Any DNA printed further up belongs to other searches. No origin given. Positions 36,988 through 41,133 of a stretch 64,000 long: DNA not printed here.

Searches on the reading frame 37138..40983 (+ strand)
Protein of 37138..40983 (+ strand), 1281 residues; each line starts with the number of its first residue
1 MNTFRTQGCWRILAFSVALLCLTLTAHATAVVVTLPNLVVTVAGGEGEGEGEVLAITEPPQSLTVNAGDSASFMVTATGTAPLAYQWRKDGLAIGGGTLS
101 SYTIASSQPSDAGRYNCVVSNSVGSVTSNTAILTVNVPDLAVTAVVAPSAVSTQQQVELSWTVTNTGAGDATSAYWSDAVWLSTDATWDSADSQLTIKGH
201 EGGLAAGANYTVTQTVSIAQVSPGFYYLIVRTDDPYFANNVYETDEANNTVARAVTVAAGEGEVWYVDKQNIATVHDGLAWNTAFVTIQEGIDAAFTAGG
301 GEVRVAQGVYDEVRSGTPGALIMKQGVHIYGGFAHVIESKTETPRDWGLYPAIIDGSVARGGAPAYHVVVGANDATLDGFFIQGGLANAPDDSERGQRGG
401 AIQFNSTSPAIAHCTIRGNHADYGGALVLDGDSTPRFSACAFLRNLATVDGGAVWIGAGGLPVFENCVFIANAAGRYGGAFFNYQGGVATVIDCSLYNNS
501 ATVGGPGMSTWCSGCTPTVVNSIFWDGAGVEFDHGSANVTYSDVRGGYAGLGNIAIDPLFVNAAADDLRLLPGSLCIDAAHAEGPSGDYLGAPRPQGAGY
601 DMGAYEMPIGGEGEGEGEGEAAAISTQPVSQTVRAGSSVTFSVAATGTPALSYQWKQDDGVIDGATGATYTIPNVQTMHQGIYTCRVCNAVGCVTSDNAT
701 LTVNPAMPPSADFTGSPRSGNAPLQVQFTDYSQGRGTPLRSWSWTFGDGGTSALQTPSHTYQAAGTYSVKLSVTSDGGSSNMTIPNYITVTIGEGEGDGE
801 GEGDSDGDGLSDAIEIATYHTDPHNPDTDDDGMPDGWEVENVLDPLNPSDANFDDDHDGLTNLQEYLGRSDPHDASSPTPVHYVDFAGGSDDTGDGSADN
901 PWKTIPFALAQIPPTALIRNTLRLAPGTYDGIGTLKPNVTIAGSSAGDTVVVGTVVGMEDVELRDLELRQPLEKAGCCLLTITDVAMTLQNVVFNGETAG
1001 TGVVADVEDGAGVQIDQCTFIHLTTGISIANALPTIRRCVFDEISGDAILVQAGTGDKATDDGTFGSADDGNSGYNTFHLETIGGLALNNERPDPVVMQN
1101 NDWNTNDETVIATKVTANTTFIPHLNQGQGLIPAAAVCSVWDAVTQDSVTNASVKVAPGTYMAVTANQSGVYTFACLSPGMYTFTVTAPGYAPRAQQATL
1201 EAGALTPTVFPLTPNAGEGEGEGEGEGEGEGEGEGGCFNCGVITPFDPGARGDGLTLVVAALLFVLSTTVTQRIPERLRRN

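Call 84: search_protein_families(library=pfam, proteins=[window:37138-40983:+], max_evalue=0.00001)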
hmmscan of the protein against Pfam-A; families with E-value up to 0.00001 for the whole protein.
window:37138-40983:+ (1281 aa): 10 families
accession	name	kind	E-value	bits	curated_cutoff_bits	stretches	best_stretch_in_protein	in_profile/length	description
PF13927.12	Ig_3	-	2.1e-23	83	30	2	624-689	4-78/78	Immunoglobulin domain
PF07679.22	I-set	-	9.1e-22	77.4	23.7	2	56-130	3-86/90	Immunoglobulin I-set domain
PF18911.6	PKD_4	-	4.2e-19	68.8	27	1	708-790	3-85/85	PKD domain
PF13895.12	Ig_2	-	9.9e-18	64.6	27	2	627-703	5-79/79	Immunoglobulin domain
PF00047.31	ig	-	3.7e-11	43.6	21.8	0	630-692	2-75/81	Immunoglobulin domain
PF00801.26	PKD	-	6.8e-11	42.4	23.5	1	713-784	4-76/80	PKD domain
PF13620.12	CarboxypepD_reg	-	1.9e-10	41.4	32.3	1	1140-1209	6-78/82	Carboxypeptidase regulatory-like domain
PF07705.17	CARDB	-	5.3e-09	36.6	22.7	1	138-252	2-100/101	CARDB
PF07602.17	DUF1565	-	1.2e-08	35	20.3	0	285-421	15-146/257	Protein of unknown function (DUF1565)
PF18884.5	TSP3_bac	-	8.4e-07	29.2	25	1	804-826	1-22/22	Bacterial TSP3 repeat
